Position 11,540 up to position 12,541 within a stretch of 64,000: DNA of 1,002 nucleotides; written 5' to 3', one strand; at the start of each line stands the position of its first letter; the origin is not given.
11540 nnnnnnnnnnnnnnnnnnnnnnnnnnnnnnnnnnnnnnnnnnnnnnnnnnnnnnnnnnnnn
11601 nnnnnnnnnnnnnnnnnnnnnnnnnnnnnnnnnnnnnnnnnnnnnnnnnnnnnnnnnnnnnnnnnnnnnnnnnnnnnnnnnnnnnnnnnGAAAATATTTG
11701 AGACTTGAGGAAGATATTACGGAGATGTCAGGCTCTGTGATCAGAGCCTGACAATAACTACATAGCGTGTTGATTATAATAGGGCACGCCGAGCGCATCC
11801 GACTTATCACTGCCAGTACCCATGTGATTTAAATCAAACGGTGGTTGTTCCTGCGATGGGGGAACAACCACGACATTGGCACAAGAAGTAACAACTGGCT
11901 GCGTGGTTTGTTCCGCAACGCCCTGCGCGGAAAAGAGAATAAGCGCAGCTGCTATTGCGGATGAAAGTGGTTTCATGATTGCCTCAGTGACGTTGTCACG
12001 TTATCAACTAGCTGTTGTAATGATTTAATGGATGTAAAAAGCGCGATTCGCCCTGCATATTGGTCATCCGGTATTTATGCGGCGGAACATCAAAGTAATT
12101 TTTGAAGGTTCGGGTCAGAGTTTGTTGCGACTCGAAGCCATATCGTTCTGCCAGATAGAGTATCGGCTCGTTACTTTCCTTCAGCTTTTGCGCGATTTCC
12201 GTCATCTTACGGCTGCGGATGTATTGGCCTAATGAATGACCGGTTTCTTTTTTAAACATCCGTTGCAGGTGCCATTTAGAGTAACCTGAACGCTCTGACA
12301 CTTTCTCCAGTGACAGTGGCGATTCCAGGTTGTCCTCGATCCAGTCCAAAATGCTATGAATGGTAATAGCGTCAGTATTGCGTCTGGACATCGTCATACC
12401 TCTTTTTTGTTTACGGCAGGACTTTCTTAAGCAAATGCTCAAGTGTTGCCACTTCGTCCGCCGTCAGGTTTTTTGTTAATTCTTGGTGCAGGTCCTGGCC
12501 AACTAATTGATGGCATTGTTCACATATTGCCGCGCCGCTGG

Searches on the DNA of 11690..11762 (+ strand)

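Call 46: search_dna_similar(query=window:11690-11762:+, collection=ecoli_genomes, mode=near, max_rows=30, rows=spread)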
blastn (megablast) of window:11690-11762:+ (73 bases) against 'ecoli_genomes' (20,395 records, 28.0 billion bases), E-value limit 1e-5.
Records with a match: 2559; places in all: 2560; records where one place covers at least 80% of the query: 2559.
Genomes with a match: 2557 of 5426; with a place that covers at least 80% of the query: 2557. Places per genome that has any: lowest 1, median 1, highest 3. On chromosomes: 2555 places; on plasmids: 5.
Best place of each record, by identity: >=99% 1324; 95-99% 1233; 90-95% 1; 80-90% 1.
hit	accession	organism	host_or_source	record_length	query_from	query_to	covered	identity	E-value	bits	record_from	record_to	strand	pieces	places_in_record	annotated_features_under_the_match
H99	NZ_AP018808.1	Escherichia coli strain E2865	Bos taurus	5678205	1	73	100%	100.0%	1e-29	135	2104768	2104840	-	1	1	6-phospho-beta-glucosidase | marB: multiple antibiotic resistance protein MarB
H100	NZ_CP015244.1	Escherichia coli O91 str. RM7190 strain RM7190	pig feces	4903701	1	73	100%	100.0%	1e-29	135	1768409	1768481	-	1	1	6-phospho-beta-glucosidase | marB: multiple antibiotic resistance protein MarB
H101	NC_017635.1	Escherichia coli W strain W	-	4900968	1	73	100%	100.0%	1e-29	135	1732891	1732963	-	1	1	6-phospho-beta-glucosidase | marB: multiple antibiotic resistance protein MarB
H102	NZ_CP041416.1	Escherichia coli strain STEC711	goat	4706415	1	73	100%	100.0%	1e-29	135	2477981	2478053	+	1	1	6-phospho-beta-glucosidase | marB: multiple antibiotic resistance protein MarB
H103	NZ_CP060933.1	Escherichia coli strain EC12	Homo sapiens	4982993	1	73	100%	100.0%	1e-29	135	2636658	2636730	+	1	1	6-phospho-beta-glucosidase | marB: multiple antibiotic resistance protein MarB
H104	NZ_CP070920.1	Escherichia coli strain 40EC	Homo sapiens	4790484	1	73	100%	100.0%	1e-29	135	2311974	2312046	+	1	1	6-phospho-beta-glucosidase | marB: multiple antibiotic resistance protein MarB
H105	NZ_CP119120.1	Escherichia coli strain GENOMIC22-004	EQA test strain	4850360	1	73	100%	100.0%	1e-29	135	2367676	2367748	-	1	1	marB: multiple antibiotic resistance protein MarB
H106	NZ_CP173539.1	Escherichia coli strain 98207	Homo sapiens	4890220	1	73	100%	100.0%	1e-29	135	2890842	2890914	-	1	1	6-phospho-beta-glucosidase | marB: multiple antibiotic resistance protein MarB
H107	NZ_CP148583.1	Escherichia coli strain Z1322HEC0001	Homo sapiens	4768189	1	73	100%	100.0%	1e-29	135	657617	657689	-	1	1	6-phospho-beta-glucosidase | marB: multiple antibiotic resistance protein MarB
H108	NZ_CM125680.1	Escherichia coli strain 2020S05-013-17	not applicable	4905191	1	73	100%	100.0%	1e-29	135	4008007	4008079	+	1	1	6-phospho-beta-glucosidase | marB: multiple antibiotic resistance protein MarB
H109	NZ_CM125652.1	Escherichia coli strain ZH177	pig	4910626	1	73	100%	100.0%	1e-29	135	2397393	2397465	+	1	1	6-phospho-beta-glucosidase | marB: multiple antibiotic resistance protein MarB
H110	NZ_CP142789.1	Escherichia coli strain SX23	Sheep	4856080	1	73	100%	100.0%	1e-29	135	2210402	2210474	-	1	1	6-phospho-beta-glucosidase | marB: multiple antibiotic resistance protein MarB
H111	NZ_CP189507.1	Escherichia coli strain N169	Homo sapiens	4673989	1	73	100%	100.0%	1e-29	135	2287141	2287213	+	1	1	marB: multiple antibiotic resistance protein MarB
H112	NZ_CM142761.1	Escherichia coli strain GPEC79-13-647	chicken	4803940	1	73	100%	100.0%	1e-29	135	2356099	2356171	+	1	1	6-phospho-beta-glucosidase | marB: multiple antibiotic resistance protein MarB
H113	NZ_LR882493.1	Escherichia coli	Vulpes vulpes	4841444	1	73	100%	100.0%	1e-29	135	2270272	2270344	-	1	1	marB: multiple antibiotic resistance protein MarB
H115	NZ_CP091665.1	Escherichia coli strain KOr019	river water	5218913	1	73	100%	98.6%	7e-28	130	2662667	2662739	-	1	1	6-phospho-beta-glucosidase | marB: multiple antibiotic resistance protein MarB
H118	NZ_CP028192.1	Escherichia coli strain CFSAN018748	tissue and/or biological fluid swine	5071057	1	73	100%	97.3%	3e-26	124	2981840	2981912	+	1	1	6-phospho-beta-glucosidase | marB: multiple antibiotic resistance protein MarB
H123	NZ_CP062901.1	Escherichia coli O152:H23 strain Res13-Lact-ER01-35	Sus scrofa domesticus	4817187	1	73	100%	95.9%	1e-24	119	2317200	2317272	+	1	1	6-phospho-beta-glucosidase | marB: multiple antibiotic resistance protein MarB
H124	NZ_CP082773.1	Escherichia coli O99:H6 strain CU42ET-1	Homo sapiens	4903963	1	73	100%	95.9%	1e-24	119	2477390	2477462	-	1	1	6-phospho-beta-glucosidase | marB: multiple antibiotic resistance protein MarB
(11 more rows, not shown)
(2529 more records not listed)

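Call 59: get_annotated_region(hit=H123, flank=6800)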
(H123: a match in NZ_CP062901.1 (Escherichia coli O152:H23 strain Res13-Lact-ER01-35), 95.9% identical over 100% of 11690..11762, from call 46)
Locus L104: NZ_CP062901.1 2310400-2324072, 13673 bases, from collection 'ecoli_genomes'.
description: Escherichia coli O152:H23 strain Res13-Lact-ER01-35 chromosome, complete genome
organism: Escherichia coli O152:H23 strain Res13-Lact-ER01-35 (NCBI taxid 2778654)
replicon: chromosome; assembly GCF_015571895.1
host: Sus scrofa domesticus; source: feces; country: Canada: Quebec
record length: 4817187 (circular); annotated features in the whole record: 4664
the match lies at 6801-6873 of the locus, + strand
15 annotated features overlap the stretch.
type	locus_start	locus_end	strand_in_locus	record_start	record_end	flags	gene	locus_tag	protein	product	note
CDS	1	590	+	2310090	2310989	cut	eamA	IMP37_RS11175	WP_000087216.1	O-acetylserine/cysteine exporter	-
CDS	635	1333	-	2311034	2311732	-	-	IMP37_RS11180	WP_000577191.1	GntR family transcriptional regulator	-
CDS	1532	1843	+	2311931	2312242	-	-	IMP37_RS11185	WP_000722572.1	PTS sugar transporter subunit IIB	-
CDS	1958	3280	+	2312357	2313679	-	-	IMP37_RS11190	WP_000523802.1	PTS sugar transporter subunit IIC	-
CDS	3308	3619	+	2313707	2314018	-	-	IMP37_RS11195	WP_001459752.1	PTS lactose/cellobiose transporter subunit IIA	-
CDS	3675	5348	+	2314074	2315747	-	-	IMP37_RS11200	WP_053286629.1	carbohydrate porin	-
CDS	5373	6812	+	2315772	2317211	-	-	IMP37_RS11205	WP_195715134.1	6-phospho-beta-glucosidase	-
CDS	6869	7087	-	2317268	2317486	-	marB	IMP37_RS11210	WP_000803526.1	multiple antibiotic resistance protein MarB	-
CDS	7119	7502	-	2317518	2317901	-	marA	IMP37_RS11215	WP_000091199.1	MDR efflux pump AcrAB transcriptional activator MarA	-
CDS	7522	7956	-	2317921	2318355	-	marR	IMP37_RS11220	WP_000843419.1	multiple antibiotic resistance transcriptional regulator MarR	-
CDS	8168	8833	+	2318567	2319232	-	marC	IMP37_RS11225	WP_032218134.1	NAAT family transporter MarC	-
CDS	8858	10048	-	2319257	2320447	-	ydeA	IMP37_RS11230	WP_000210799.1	L-arabinose MFS transporter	-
CDS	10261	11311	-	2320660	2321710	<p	yneK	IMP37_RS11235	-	putative protein YneK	frameshifted; incomplete; partial in the middle of a contig; missing C-terminus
CDS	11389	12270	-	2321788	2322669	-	ptrR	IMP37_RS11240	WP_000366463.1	putrescine utilization regulator PtrR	-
CDS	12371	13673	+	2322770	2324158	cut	sad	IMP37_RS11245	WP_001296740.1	succinate-semialdehyde dehydrogenase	-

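Call 60: get_annotated_region(hit=H124, flank=6800)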
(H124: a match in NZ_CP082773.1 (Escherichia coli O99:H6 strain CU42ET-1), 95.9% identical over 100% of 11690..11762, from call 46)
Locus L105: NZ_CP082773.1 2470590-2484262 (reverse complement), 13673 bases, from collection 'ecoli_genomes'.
description: Escherichia coli O99:H6 strain CU42ET-1 chromosome, complete genome
organism: Escherichia coli O99:H6 strain CU42ET-1 (NCBI taxid 2874051)
replicon: chromosome; assembly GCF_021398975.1
host: Homo sapiens; source: stool; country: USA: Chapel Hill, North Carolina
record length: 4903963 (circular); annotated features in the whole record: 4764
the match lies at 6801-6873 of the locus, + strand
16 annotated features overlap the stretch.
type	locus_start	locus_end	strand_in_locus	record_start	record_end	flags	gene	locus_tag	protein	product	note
CDS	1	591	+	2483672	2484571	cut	eamA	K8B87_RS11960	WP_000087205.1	O-acetylserine/cysteine exporter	-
CDS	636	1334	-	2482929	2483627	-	-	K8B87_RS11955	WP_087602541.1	GntR family transcriptional regulator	-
CDS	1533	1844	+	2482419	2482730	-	-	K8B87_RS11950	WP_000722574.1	PTS sugar transporter subunit IIB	-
CDS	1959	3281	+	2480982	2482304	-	-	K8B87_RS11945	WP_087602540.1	PTS sugar transporter subunit IIC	-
CDS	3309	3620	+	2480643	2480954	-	-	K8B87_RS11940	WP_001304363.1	PTS lactose/cellobiose transporter subunit IIA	-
CDS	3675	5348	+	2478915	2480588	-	-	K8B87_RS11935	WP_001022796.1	carbohydrate porin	-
CDS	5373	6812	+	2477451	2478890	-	-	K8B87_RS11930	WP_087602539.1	6-phospho-beta-glucosidase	-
CDS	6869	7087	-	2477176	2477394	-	marB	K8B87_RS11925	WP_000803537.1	multiple antibiotic resistance protein MarB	-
CDS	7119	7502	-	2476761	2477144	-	marA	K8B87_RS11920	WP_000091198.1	MDR efflux pump AcrAB transcriptional activator MarA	-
CDS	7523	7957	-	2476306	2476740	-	marR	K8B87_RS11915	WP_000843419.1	multiple antibiotic resistance transcriptional regulator MarR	-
CDS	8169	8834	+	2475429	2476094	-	marC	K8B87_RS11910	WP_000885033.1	NAAT family transporter MarC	-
CDS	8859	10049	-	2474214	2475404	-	ydeA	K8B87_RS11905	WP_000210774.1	L-arabinose MFS transporter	-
CDS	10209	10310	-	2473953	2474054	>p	yneK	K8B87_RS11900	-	putative protein YneK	incomplete; partial in the middle of a contig; missing C-terminus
CDS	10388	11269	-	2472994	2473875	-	ptrR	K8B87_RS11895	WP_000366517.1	putrescine utilization regulator PtrR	-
CDS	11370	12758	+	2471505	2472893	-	sad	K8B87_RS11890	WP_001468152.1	succinate-semialdehyde dehydrogenase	-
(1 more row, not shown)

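Call 61: get_annotated_region(hit=H118, flank=6800)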
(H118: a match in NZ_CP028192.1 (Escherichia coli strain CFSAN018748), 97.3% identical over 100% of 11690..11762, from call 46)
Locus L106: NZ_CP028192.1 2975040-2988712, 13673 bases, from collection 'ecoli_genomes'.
description: Escherichia coli strain CFSAN018748 chromosome, complete genome
organism: Escherichia coli strain CFSAN018748 (NCBI taxid 562)
replicon: chromosome; assembly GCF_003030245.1
host: -; source: tissue and/or biological fluid swine; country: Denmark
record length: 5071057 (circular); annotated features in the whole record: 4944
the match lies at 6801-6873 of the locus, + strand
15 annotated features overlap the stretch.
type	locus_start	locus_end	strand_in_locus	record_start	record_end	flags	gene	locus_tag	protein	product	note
CDS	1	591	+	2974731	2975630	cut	eamA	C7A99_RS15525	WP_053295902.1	O-acetylserine/cysteine exporter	-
CDS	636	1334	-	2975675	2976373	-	-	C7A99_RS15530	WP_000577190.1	GntR family transcriptional regulator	-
CDS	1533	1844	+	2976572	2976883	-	-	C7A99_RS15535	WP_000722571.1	PTS sugar transporter subunit IIB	-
CDS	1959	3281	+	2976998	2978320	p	-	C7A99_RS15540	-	PTS sugar transporter subunit IIC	internal stop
CDS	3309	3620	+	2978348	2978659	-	-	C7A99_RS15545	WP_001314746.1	PTS lactose/cellobiose transporter subunit IIA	-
CDS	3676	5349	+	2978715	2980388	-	-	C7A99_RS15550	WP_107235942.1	carbohydrate porin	-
CDS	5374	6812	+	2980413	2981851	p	-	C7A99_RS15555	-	6-phospho-beta-glucosidase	frameshifted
CDS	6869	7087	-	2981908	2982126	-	marB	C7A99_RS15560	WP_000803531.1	multiple antibiotic resistance protein MarB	-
CDS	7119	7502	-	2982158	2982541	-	marA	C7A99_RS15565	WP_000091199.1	MDR efflux pump AcrAB transcriptional activator MarA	-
CDS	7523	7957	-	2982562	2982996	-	marR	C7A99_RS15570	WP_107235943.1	multiple antibiotic resistance transcriptional regulator MarR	-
CDS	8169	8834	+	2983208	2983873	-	marC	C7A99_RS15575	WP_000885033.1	NAAT family transporter MarC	-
CDS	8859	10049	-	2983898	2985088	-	ydeA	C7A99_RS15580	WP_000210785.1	L-arabinose MFS transporter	-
CDS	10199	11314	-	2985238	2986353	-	yneK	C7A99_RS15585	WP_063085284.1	putative protein YneK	-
CDS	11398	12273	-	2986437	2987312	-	ptrR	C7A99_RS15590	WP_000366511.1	putrescine utilization regulator PtrR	-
CDS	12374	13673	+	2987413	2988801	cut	sad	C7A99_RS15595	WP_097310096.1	succinate-semialdehyde dehydrogenase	-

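Call 62: get_annotated_region(hit=H115, flank=6800)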
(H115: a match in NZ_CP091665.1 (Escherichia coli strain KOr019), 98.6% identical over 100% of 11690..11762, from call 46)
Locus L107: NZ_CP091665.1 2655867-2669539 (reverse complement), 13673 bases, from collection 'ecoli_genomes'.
description: Escherichia coli strain KOr019 chromosome, complete genome
organism: Escherichia coli strain KOr019 (NCBI taxid 562)
replicon: chromosome; assembly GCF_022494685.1
host: -; source: river water; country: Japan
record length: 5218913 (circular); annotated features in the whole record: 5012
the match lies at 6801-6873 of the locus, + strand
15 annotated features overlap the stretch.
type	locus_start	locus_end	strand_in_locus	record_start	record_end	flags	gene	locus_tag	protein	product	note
CDS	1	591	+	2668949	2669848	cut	eamA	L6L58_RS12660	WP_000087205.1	O-acetylserine/cysteine exporter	-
CDS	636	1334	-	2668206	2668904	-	-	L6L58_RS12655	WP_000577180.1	GntR family transcriptional regulator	-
CDS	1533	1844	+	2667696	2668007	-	-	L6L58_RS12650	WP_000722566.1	PTS sugar transporter subunit IIB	-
CDS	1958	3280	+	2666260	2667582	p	-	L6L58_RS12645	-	PTS sugar transporter subunit IIC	internal stop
CDS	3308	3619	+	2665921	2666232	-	-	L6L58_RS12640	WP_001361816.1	PTS lactose/cellobiose transporter subunit IIA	-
CDS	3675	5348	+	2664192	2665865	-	-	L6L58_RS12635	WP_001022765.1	carbohydrate porin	-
CDS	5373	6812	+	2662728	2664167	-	-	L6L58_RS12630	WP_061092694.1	6-phospho-beta-glucosidase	-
CDS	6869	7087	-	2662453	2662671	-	marB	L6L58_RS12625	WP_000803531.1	multiple antibiotic resistance protein MarB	-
CDS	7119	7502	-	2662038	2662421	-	marA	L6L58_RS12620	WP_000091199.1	MDR efflux pump AcrAB transcriptional activator MarA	-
CDS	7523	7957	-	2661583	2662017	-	marR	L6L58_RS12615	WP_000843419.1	multiple antibiotic resistance transcriptional regulator MarR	-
CDS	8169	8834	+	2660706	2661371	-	marC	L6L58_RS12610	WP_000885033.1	NAAT family transporter MarC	-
CDS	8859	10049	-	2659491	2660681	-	ydeA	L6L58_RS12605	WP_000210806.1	L-arabinose MFS transporter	-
CDS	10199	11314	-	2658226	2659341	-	yneK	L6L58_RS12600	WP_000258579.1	putative protein YneK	-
CDS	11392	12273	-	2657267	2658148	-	ptrR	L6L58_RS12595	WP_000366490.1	putrescine utilization regulator PtrR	-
CDS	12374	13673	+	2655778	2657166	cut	sad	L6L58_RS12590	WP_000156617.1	succinate-semialdehyde dehydrogenase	-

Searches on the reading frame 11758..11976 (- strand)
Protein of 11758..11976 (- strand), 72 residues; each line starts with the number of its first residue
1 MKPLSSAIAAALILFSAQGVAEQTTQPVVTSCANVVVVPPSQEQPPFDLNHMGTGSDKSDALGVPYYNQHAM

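Call 5: search_protein_families(proteins=[window:11758-11976:-], library=ncbifam)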
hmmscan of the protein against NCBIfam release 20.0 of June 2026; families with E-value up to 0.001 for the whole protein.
window:11758-11976:- (72 aa): 1 family
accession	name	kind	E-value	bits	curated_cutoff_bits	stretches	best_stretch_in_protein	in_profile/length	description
NF007508.0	PRK10106.1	equivalog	2.5e-42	142.7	87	1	1-72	1-72/72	multiple antibiotic resistance protein MarB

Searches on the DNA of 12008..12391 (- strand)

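Call 34: search_dna_similar(query=L013:10560-10860:-, collection=ecoli_genomes, mode=near, max_rows=12)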
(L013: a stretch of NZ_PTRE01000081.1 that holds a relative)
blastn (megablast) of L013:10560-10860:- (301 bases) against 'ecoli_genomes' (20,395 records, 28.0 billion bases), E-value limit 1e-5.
Records with a match: 5047; places in all: 7599; records where one place covers at least 80% of the query: 0.
Genomes with a match: 5045 of 5426; with a place that covers at least 80% of the query: 0. Places per genome that has any: lowest 1, median 2, highest 6. On chromosomes: 7589 places; on plasmids: 10.
Best place of each record, by identity: 95-99% 4535; 90-95% 509; 80-90% 3.
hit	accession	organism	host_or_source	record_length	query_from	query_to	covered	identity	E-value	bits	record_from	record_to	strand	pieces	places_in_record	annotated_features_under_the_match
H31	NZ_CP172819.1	Escherichia coli strain BS-04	Gallus gallus domesticus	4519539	1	301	77%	95.2%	1e-57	366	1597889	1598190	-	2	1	eamA: O-acetylserine/cysteine exporter | marB: multiple antibiotic resistance protein MarB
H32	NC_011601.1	Escherichia coli O127:H6 str. E2348/69 strain E2348/69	-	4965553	1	301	73%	95.9%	1e-57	355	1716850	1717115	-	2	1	eamA: O-acetylserine/cysteine exporter | marB: multiple antibiotic resistance protein MarB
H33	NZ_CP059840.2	Escherichia coli strain E2348/69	Homo sapiens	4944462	1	301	73%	95.9%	1e-57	355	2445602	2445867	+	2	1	eamA: O-acetylserine/cysteine exporter | marB: multiple antibiotic resistance protein MarB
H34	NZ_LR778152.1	Escherichia coli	water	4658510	1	301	73%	95.9%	1e-57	355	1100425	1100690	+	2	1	eamA: O-acetylserine/cysteine exporter | marB: multiple antibiotic resistance protein MarB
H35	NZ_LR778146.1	Escherichia coli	soil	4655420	1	301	73%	95.9%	1e-57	355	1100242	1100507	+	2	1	eamA: O-acetylserine/cysteine exporter | marB: multiple antibiotic resistance protein MarB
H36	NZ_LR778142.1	Escherichia coli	soil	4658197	1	301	73%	95.9%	1e-57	355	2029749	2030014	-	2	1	eamA: O-acetylserine/cysteine exporter | marB: multiple antibiotic resistance protein MarB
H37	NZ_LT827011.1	Escherichia coli O127:H6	Homo sapiens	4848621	1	301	73%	95.9%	1e-57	355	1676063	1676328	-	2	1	eamA: O-acetylserine/cysteine exporter | marB: multiple antibiotic resistance protein MarB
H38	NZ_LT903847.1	Escherichia coli O127:H6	Homo sapiens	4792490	1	301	73%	95.9%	1e-57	355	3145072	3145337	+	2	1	eamA: O-acetylserine/cysteine exporter | marB: multiple antibiotic resistance protein MarB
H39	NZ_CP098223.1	Escherichia coli strain Z0117EC0005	Canis lupus familiaris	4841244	1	301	73%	95.9%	2e-59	356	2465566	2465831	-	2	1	eamA: O-acetylserine/cysteine exporter | marB: multiple antibiotic resistance protein MarB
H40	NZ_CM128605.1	Escherichia coli strain E200086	Homo sapiens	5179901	1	301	73%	95.9%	2e-59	356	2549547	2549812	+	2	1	eamA: O-acetylserine/cysteine exporter | marB: multiple antibiotic resistance protein MarB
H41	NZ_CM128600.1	Escherichia coli strain E400634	Homo sapiens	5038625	1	301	73%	95.9%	2e-59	356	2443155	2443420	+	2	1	eamA: O-acetylserine/cysteine exporter | marB: multiple antibiotic resistance protein MarB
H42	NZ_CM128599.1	Escherichia coli strain E500002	Homo sapiens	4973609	1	301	73%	95.9%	2e-59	356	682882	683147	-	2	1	eamA: O-acetylserine/cysteine exporter | marB: multiple antibiotic resistance protein MarB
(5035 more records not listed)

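Call 36: get_annotated_region(hit=H31, flank=300)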
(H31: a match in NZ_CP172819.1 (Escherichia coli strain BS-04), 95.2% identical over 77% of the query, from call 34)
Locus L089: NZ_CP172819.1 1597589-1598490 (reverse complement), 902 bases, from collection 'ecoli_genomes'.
description: Escherichia coli strain BS-04 chromosome, complete genome
organism: Escherichia coli strain BS-04 (NCBI taxid 562)
replicon: chromosome; assembly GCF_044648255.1
host: Gallus gallus domesticus; source: Broiler stool, week 4; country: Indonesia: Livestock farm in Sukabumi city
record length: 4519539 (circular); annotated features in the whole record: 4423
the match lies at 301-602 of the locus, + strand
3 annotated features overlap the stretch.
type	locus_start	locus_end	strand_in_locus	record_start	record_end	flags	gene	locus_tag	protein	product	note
CDS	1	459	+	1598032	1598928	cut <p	eamA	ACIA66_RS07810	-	O-acetylserine/cysteine exporter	incomplete; partial in the middle of a contig; missing C-terminus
CDS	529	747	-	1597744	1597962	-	marB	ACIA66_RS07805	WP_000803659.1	multiple antibiotic resistance protein MarB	-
CDS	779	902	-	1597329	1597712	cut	marA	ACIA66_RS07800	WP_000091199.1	MDR efflux pump AcrAB transcriptional activator MarA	-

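Call 39: search_dna_similar(query=L089:430-545:+, collection=ecoli_genomes, mode=near, max_rows=25)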
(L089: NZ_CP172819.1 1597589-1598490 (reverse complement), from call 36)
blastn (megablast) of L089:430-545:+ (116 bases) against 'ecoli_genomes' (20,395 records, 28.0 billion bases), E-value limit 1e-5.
Records with a match: 1; places in all: 1; records where one place covers at least 80% of the query: 1.
Genomes with a match: 1 of 5426; with a place that covers at least 80% of the query: 1. Places per genome that has any: lowest 1, median 1, highest 1. On chromosomes: 1 places; on plasmids: 0.
Best place of each record, by identity: >=99% 1.
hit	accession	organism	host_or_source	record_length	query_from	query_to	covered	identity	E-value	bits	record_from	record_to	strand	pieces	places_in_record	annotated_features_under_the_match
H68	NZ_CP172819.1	Escherichia coli strain BS-04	Gallus gallus domesticus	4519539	1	116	100%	100.0%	4e-53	215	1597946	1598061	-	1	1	eamA: O-acetylserine/cysteine exporter | marB: multiple antibiotic resistance protein MarB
